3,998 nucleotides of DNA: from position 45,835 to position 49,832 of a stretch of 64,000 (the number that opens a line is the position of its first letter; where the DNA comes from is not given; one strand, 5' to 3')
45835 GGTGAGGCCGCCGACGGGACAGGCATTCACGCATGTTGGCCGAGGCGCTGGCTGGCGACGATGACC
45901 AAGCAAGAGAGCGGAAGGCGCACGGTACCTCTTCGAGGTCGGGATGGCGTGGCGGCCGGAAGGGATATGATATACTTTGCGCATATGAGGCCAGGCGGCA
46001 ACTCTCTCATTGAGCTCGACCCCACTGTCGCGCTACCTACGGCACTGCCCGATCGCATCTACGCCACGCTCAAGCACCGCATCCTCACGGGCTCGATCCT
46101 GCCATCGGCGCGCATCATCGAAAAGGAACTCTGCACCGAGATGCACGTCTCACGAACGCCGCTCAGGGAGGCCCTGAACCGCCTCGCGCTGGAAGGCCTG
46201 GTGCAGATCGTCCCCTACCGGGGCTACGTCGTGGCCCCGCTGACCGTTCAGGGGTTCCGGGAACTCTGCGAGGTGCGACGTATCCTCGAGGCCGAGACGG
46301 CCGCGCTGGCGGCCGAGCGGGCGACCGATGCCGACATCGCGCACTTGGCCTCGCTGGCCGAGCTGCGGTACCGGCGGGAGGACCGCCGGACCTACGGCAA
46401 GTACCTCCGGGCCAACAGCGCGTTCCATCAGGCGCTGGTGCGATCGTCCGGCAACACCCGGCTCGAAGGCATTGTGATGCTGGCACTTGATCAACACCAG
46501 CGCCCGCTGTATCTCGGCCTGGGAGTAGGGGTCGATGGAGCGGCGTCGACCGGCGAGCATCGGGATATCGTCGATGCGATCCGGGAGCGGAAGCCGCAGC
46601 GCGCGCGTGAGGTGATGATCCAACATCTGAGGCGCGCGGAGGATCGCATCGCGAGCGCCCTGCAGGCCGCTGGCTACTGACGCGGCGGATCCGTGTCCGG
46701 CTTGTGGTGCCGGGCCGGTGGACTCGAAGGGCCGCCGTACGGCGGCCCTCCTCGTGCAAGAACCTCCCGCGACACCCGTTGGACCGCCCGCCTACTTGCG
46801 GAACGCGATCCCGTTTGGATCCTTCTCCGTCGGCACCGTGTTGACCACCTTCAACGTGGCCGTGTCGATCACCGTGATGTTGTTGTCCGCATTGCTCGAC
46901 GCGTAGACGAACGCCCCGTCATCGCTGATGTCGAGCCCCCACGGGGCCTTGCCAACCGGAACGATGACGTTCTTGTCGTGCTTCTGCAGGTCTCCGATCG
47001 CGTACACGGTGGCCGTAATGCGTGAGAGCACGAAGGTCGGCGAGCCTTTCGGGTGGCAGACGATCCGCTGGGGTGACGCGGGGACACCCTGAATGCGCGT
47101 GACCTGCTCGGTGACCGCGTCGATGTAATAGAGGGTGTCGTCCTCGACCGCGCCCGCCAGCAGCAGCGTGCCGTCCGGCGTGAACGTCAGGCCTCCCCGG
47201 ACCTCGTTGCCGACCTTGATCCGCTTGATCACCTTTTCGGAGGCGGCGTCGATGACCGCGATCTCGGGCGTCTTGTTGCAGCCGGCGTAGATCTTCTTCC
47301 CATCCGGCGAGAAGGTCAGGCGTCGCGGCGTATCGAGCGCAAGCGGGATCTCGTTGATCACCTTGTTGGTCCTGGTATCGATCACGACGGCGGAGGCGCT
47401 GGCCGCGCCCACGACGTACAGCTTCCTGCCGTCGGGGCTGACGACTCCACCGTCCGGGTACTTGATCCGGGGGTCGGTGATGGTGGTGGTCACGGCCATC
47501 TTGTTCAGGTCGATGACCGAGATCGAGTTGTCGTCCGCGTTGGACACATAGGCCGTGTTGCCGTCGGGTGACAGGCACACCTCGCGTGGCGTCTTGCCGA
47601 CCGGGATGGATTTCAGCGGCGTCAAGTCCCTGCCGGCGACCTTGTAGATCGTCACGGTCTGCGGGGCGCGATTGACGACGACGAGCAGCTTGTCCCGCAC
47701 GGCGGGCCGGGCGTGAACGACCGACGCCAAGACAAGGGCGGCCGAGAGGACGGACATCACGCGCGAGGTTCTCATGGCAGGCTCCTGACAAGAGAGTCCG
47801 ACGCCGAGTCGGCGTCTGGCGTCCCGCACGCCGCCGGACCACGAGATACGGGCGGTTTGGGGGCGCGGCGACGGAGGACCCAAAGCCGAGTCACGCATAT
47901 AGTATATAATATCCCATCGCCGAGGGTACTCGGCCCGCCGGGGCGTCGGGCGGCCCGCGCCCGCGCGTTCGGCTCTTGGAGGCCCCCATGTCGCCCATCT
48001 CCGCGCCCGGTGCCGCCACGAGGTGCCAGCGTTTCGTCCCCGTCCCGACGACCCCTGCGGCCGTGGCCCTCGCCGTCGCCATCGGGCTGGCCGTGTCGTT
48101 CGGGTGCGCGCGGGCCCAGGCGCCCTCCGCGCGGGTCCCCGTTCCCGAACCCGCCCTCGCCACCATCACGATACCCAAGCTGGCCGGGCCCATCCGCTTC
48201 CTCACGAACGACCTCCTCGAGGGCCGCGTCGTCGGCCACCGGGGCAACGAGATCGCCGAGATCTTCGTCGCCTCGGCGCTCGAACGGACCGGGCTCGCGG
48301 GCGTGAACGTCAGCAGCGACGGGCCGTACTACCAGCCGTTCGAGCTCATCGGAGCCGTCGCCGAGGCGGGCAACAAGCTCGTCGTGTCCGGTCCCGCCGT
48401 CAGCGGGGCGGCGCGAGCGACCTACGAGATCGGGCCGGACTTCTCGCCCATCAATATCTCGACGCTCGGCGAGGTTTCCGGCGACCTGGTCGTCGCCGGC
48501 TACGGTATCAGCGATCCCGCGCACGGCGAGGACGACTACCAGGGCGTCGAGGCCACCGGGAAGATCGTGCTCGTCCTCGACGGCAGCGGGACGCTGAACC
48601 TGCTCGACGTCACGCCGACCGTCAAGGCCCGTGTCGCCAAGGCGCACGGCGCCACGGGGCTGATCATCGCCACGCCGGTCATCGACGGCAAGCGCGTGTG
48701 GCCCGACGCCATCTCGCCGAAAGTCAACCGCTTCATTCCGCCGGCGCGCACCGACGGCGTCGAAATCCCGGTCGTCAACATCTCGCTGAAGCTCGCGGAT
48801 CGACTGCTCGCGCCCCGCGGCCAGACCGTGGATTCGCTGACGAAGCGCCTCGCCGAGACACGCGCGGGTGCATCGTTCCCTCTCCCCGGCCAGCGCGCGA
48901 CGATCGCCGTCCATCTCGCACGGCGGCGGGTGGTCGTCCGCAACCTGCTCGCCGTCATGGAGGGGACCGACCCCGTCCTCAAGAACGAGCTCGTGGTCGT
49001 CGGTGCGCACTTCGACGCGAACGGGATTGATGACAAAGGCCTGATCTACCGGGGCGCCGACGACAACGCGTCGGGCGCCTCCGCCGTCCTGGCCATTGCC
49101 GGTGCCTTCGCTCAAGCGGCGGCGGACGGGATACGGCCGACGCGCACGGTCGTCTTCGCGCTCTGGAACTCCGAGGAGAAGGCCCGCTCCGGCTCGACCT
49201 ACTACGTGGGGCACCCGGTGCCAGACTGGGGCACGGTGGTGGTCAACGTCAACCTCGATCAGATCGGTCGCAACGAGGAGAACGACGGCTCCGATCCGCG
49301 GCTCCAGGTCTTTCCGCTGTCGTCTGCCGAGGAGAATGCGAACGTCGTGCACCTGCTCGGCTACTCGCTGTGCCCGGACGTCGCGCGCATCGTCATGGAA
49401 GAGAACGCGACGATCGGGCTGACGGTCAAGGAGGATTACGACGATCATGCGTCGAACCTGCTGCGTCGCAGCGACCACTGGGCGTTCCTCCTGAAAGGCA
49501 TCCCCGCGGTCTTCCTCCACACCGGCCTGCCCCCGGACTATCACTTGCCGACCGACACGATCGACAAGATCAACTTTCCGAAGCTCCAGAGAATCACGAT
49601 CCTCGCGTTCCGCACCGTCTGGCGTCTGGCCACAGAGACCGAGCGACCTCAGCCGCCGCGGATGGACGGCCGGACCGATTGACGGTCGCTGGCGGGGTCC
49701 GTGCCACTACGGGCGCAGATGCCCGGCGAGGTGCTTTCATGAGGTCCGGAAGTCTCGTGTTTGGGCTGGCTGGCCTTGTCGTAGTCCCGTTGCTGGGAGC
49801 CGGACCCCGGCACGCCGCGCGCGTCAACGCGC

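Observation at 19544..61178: Recurrent AT-rich box (core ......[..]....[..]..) marks the 5' regions of the accessory operons: candidate shared promoter/operator of a regulon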

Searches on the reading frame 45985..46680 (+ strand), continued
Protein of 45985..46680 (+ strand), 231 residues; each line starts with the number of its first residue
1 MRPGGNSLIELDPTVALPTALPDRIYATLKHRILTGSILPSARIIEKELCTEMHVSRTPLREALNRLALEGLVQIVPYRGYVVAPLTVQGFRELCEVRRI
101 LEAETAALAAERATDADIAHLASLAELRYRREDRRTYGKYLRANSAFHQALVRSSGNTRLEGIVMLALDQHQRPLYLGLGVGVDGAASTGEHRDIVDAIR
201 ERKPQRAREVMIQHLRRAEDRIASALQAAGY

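Call 64: find_encoding_contigs(protein=P0125, flank=10000, max_places=1)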
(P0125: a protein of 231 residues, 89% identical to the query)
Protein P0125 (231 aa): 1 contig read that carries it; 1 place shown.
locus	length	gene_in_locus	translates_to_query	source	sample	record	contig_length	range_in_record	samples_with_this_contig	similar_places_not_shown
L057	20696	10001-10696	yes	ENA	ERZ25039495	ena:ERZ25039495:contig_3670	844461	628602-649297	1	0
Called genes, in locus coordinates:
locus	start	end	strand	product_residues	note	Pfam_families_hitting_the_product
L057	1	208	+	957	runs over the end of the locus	PF13620:CarboxypepD_reg, PF13715:CarbopepD_reg_2, PF25183:OMP_b-brl_4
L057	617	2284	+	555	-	PF07676:PD40 (faint), PF00930:DPPIV_N (faint), PF26549:Tricorn_N, PF26550:Tricorn_2nd (weak), PF05448:AXE1 (faint), PF00326:Peptidase_S9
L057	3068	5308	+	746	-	PF00144:Beta-lactamase, PF00202:Aminotran_3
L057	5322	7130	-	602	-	-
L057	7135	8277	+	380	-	PF13860:FlgD_ig (faint)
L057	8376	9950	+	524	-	PF00561:Abhydrolase_1 (weak)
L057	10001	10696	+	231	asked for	PF00392:GntR, PF07729:FCD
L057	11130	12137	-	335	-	-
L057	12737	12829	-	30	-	-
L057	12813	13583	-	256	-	-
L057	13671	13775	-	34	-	-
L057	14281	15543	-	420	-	-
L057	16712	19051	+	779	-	PF15902:Sortilin-Vps10 (faint), PF15899:BNR_6 (faint)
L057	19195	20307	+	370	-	PF00989:PAS (weak), PF08448:PAS_4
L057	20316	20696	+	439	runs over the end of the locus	PF00989:PAS (weak), PF08448:PAS_4, PF13188:PAS_8 (faint), PF13426:PAS_9 (weak), PF08447:PAS_3, PF00512:HisKA, PF02518:HATPase_c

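Call 65: find_encoding_contigs(protein=P0164, flank=10000, max_places=1)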
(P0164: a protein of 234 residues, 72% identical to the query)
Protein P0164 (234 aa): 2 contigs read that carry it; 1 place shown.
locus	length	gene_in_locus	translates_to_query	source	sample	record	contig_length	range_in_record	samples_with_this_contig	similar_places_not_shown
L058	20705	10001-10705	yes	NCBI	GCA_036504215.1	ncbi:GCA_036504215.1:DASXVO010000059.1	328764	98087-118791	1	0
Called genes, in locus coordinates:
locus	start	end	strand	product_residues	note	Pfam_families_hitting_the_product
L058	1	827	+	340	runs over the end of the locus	PF21783:YNCE, PF23749:DUF7165 (faint), PF23381:Beta-prop_IFT122_1st (faint), PF10282:Lactonase (faint), PF01731:Arylesterase (faint), PF02239:Cytochrom_D1, PF16819:DUF5074 (weak), PF25174:Beta-prop_THOC3 (weak), +3 more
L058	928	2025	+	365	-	PF01112:Asparaginase_2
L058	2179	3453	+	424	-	PF00083:Sugar_tr (weak), PF07690:MFS_1, PF12832:MFS_1_like (faint), PF13347:MFS_2 (weak), PF00083:Sugar_tr (weak), PF07690:MFS_1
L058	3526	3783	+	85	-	-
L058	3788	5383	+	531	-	-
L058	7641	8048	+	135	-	PF17390:Bac_rhamnosid_C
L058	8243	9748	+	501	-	PF00561:Abhydrolase_1, PF12697:Abhydrolase_6 (faint), PF12146:Hydrolase_4 (faint), PF08386:Abhydrolase_4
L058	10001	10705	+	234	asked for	PF00392:GntR, PF07729:FCD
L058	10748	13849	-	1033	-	PF02012:BNR (faint), PF13088:BNR_2 (faint), PF15902:Sortilin-Vps10, PF13860:FlgD_ig (faint)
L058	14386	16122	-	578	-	PF02652:Lactate_perm, PF03553:Na_H_antiporter (weak)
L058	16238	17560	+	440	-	PF00266:Aminotran_5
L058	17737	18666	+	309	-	PF00135:COesterase, PF02230:Abhydrolase_2 (faint), PF20434:BD-FAE, PF07859:Abhydrolase_3, PF00326:Peptidase_S9, PF08386:Abhydrolase_4 (weak)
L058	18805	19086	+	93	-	-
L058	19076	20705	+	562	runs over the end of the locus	PF01019:G_glu_transpept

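Call 66: find_encoding_contigs(protein=P0238, flank=10000, max_places=1)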
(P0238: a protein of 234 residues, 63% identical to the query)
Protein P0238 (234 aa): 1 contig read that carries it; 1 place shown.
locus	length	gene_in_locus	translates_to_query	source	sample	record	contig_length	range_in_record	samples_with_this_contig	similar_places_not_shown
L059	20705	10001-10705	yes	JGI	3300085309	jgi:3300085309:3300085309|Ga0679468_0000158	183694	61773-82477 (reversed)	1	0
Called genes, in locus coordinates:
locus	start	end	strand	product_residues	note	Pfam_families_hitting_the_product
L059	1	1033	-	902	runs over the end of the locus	PF02369:Big_1 (faint), PF13620:CarboxypepD_reg, PF13715:CarbopepD_reg_2, PF17210:SdrD_B (faint), PF22904:NOMO1-like_2nd (weak), PF25183:OMP_b-brl_4 (weak), PF00593:TonB_dep_Rec_b-barrel, PF25183:OMP_b-brl_4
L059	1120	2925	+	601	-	PF05960:DUF885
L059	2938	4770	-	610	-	PF07859:Abhydrolase_3, PF20434:BD-FAE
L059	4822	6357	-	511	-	PF04389:Peptidase_M28, PF01546:Peptidase_M20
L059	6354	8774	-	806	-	PF26549:Tricorn_N, PF00930:DPPIV_N, PF26549:Tricorn_N (weak), PF02129:Peptidase_S15 (weak), PF20434:BD-FAE, PF12146:Hydrolase_4 (weak), PF12697:Abhydrolase_6, PF00326:Peptidase_S9, +1 more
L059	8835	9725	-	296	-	PF00291:PALP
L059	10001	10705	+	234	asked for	PF00392:GntR, PF07729:FCD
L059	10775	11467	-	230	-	PF01266:DAO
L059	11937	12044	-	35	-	-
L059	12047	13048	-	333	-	PF21783:YNCE (faint), PF10282:Lactonase (faint), PF16819:DUF5074 (weak), PF25174:Beta-prop_THOC3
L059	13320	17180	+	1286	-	PF07969:Amidohydro_3 (weak), PF03781:FGE-sulfatase, PF00561:Abhydrolase_1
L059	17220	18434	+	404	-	PF00144:Beta-lactamase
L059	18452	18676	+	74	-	-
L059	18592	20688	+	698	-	PF05378:Hydant_A_N, PF01968:Hydantoinase_A, PF19278:Hydant_A_C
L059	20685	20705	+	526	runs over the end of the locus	PF02538:Hydantoinase_B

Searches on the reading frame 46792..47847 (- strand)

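Call 9: search_protein_families(library=pfam, proteins=[window:46792-47847:-])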
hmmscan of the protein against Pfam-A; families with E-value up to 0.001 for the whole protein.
window:46792-47847:- (351 aa): 21 families
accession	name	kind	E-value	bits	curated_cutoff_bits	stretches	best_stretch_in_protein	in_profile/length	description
PF25174.1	Beta-prop_THOC3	-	1.5e-19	70.5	305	1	137-349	55-262/272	THOC3 beta-propeller domain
PF21783.3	YNCE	-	2.5e-17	63.6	27.1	1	50-168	207-323/339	YNCE-like beta-propeller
PF10282.15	Lactonase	-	3.3e-16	59.9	21.7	1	52-133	255-339/344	Lactonase, 7-bladed beta-propeller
PF23414.1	Beta-prop_EML_2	-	5.5e-12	46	90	1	148-260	17-125/266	Echinoderm microtubule-associated protein second beta-propeller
PF02239.22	Cytochrom_D1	-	8.5e-12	44.7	25.5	2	98-209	6-114/368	Cytochrome D1 heme domain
PF24796.1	WDR55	-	2.1e-10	40.6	200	0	82-125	51-93/296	WDR55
PF16819.11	DUF5074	-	4.8e-10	39.4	27.2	1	95-193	107-202/353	Domain of unknown function (DUF5074)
PF00400.38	WD40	-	2.4e-08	34.6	27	0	303-328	15-39/39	WD domain, G-beta repeat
PF08450.18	SGL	-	5.2e-07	29.9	26.3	1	90-187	139-241/246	SMP-30/Gluconolactonase/LRE-like region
PF24814.1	WD40_Prp19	-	6.6e-07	29.1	320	1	97-244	103-249/281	Prp19 WD40 domain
PF12894.13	ANAPC4_WD40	-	1.1e-06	29.2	22.9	0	175-215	42-81/91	Anaphase-promoting complex subunit 4 WD40 domain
PF23749.1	DUF7165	-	1.2e-06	28.1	26.7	0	54-122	77-142/442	Domain of unknown function (DUF7165)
PF13970.12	DUF4221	-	2.1e-06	28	23.4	0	303-347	23-72/311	Domain of unknown function (DUF4221)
PF13570.13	Beta-prop_ACSF4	-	4.3e-06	26.8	133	1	139-250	17-126/329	Beta-alanine-activating enzyme, beta-propeller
PF21959.2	DUF6923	-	3.1e-05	24.3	27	0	132-206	91-164/234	Repeat of unknown function (DUF6923)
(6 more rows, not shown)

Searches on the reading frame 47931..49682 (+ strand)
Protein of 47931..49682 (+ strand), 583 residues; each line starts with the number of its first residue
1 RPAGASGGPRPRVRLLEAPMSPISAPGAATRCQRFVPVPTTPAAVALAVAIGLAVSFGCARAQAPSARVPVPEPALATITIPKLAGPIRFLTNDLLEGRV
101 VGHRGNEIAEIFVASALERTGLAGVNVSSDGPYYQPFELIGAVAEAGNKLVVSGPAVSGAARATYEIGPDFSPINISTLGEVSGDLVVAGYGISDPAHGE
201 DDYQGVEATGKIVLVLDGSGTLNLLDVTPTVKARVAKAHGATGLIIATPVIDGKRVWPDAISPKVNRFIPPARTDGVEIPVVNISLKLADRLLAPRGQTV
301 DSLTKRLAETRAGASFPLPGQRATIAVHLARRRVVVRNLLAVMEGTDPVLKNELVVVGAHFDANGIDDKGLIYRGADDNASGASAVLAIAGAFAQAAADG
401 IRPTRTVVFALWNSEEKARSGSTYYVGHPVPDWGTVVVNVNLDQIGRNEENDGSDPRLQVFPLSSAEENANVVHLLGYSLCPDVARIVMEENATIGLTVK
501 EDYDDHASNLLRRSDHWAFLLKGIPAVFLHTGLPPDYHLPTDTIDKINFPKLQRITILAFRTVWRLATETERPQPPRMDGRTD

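Call 9: search_protein_families(library=pfam, proteins=[window:47931-49682:+])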
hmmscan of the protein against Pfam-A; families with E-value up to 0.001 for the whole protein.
window:47931-49682:+ (583 aa): 3 families
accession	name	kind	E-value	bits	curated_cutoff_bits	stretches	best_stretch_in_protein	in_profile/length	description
PF04389.22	Peptidase_M28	-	5.8e-31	108.1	21.3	1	338-559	1-189/193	Peptidase family M28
PF02225.27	PA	-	1e-07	32.4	23.9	1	182-291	1-94/95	PA domain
PF01546.33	Peptidase_M20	-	0.00039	20.8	24.6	1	374-427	31-81/206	Peptidase family M20/M25/M40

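Call 15: find_related_loci(query=window:47976-49679:+, collection=genome_contigs, flank=10000)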
Query window:47976-49679:+ (568 aa) in genome_contigs; peptide patterns used: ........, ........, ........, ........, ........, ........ (x = any residue, [..] = any of these).
87 stretches matched a pattern, but none encodes a relative of the query by tblastn (E <= 1e-3).
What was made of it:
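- Tried and rejected: The single-protein scan of genome_contigs with M28/PA found nothing (call 15).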

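Call 16: find_homologous_proteins(query=window:47976-49679:+, max_evalue=1e-20)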
Query window:47976-49679:+ (568 aa): 656 proteins with E <= 1e-20 among 8000 candidates; the best 120 are listed.
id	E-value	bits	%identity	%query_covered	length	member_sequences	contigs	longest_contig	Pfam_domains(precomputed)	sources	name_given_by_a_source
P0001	0.0e+0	1186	95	99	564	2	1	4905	PF02225.28,PF04389.23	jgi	jgi:hypothetical protein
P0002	1.9e-224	765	67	90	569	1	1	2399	PF01546.34,PF02225.28,PF04389.23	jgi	jgi:hypothetical protein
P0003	9.5e-220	749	65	89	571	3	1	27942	PF01546.34,PF02225.28,PF04389.23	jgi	jgi:hypothetical protein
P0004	1.4e-213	729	64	88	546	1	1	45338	PF02225.28,PF04389.23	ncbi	-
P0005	2.7e-212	724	62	92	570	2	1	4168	PF02225.28,PF04389.23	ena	-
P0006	8.4e-211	720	64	88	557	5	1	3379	PF01546.34,PF04389.23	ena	-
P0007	4.4e-206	704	62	88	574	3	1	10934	PF01546.34,PF02225.28,PF04389.23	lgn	-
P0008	5.8e-180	618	58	89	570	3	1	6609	PF01546.34,PF02225.28,PF04389.23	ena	-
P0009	5.1e-125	436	45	89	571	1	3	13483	PF04389.23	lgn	-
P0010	3.1e-123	430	45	88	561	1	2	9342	PF01546.34,PF04389.23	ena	-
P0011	2.9e-122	427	43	96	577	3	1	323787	PF04389.23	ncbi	-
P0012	1.0e-119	419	45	88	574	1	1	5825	PF01546.34,PF04389.23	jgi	jgi:hypothetical protein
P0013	4.8e-119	417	45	88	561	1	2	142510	PF01546.34,PF04389.23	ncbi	-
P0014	2.3e-115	404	43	88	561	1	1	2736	PF04389.23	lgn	-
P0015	8.5e-113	396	44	89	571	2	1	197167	PF04389.23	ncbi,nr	ncbi:MAG TPA: M28 family peptidase [Vicinamibacterales bacterium]|nr:M28 family peptidase [Vicinamib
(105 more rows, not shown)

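Call 17: find_encoding_contigs(protein=P0001, flank=10000, max_places=3)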
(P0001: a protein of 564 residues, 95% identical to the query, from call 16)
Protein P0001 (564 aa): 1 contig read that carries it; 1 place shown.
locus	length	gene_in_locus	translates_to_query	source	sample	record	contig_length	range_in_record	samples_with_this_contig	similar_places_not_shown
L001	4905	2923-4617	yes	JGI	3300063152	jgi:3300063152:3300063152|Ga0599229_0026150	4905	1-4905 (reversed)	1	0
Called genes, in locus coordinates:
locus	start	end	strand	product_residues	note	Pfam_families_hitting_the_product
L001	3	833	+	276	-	?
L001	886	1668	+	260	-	PF00392:GntR, PF07729:FCD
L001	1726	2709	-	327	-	PF02239:Cytochrom_D1 (faint), PF10282:Lactonase (weak), PF16819:DUF5074 (faint), PF21783:YNCE, PF24796:WDR55 (faint), PF23381:Beta-prop_IFT122_1st (weak), PF25174:Beta-prop_THOC3, PF23414:Beta-prop_EML_2 (weak), +11 more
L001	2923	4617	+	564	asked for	PF02225:PA (weak), PF04389:Peptidase_M28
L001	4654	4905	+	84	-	?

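Call 18: find_encoding_contigs(protein=P0004, flank=10000, max_places=3)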
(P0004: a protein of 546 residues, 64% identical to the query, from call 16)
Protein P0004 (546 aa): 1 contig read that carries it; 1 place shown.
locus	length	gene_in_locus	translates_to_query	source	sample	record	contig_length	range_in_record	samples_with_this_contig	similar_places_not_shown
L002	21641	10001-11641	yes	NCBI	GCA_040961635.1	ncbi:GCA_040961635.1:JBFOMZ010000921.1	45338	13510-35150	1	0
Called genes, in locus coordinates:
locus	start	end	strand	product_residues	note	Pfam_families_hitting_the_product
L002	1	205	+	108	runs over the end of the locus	PF03551:PadR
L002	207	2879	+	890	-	PF12704:MacB_PCD, PF02687:FtsX, PF12704:MacB_PCD, PF02687:FtsX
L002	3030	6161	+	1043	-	PF25852:DUF6242_C (faint), PF02012:BNR (faint), PF13088:BNR_2 (faint), PF15899:BNR_6 (faint), PF15902:Sortilin-Vps10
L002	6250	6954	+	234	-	PF00392:GntR, PF07729:FCD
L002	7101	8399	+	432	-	PF00266:Aminotran_5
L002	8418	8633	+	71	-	-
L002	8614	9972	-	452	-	PF00202:Aminotran_3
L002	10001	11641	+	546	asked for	PF02225:PA, PF04389:Peptidase_M28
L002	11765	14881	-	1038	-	PF14417:MEDS, PF08448:PAS_4 (weak), PF00989:PAS, PF08448:PAS_4, PF13188:PAS_8 (weak), PF00512:HisKA, PF02518:HATPase_c, PF00072:Response_reg, +2 more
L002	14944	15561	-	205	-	PF14417:MEDS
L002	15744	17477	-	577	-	PF01590:GAF, PF13185:GAF_2, PF13492:GAF_3 (weak), PF08448:PAS_4, PF00512:HisKA, PF02518:HATPase_c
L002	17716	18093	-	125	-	-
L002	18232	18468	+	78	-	-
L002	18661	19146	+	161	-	PF00072:Response_reg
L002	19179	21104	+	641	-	PF08448:PAS_4, PF00512:HisKA, PF02518:HATPase_c, PF00072:Response_reg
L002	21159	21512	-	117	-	PF12840:HTH_20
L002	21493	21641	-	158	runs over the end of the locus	PF08327:AHSA1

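Call 19: find_encoding_contigs(protein=P0003, flank=10000, max_places=3)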
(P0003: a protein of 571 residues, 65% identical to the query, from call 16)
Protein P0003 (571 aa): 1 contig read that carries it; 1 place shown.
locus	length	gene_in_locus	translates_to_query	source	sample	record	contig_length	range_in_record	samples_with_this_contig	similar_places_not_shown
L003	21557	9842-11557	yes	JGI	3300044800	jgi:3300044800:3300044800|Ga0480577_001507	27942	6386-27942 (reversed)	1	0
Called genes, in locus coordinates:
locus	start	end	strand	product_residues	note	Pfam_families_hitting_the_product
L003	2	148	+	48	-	?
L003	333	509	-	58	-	-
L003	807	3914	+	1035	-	PF02012:BNR (faint), PF13088:BNR_2 (faint), PF25852:DUF6242_C (faint), PF15902:Sortilin-Vps10, PF13860:FlgD_ig (weak)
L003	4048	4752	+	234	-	PF00392:GntR, PF07729:FCD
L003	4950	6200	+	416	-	PF00266:Aminotran_5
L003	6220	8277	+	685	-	PF00930:DPPIV_N (faint), PF19283:APEH_N (faint), PF26549:Tricorn_N, PF26550:Tricorn_2nd, PF07676:PD40, PF26549:Tricorn_N, PF00326:Peptidase_S9, PF01738:DLH (weak), +3 more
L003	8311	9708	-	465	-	PF00202:Aminotran_3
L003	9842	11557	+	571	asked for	PF02225:PA, PF04389:Peptidase_M28, PF01546:Peptidase_M20 (faint)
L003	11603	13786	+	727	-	PF26549:Tricorn_N (faint), PF07676:PD40 (faint), PF00930:DPPIV_N (weak), PF02129:Peptidase_S15 (weak), PF05448:AXE1 (faint), PF01738:DLH, PF20434:BD-FAE (weak), PF00326:Peptidase_S9, +2 more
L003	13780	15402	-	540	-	PF04389:Peptidase_M28, PF01546:Peptidase_M20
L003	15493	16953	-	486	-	PF00144:Beta-lactamase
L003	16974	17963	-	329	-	PF23381:Beta-prop_IFT122_1st (faint), PF10282:Lactonase (weak), PF24796:WDR55 (faint), PF16819:DUF5074 (faint), PF22494:choice_anch_I (faint), PF10282:Lactonase, PF25174:Beta-prop_THOC3 (weak), PF21783:YNCE, +2 more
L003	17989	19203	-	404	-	PF01208:URO-D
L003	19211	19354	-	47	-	-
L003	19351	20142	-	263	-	PF00464:SHMT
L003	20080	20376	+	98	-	-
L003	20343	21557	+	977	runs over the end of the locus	PF00246:Peptidase_M14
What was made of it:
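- No other regulator gene recurs in these loci (calls 18, 19, 64-66).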
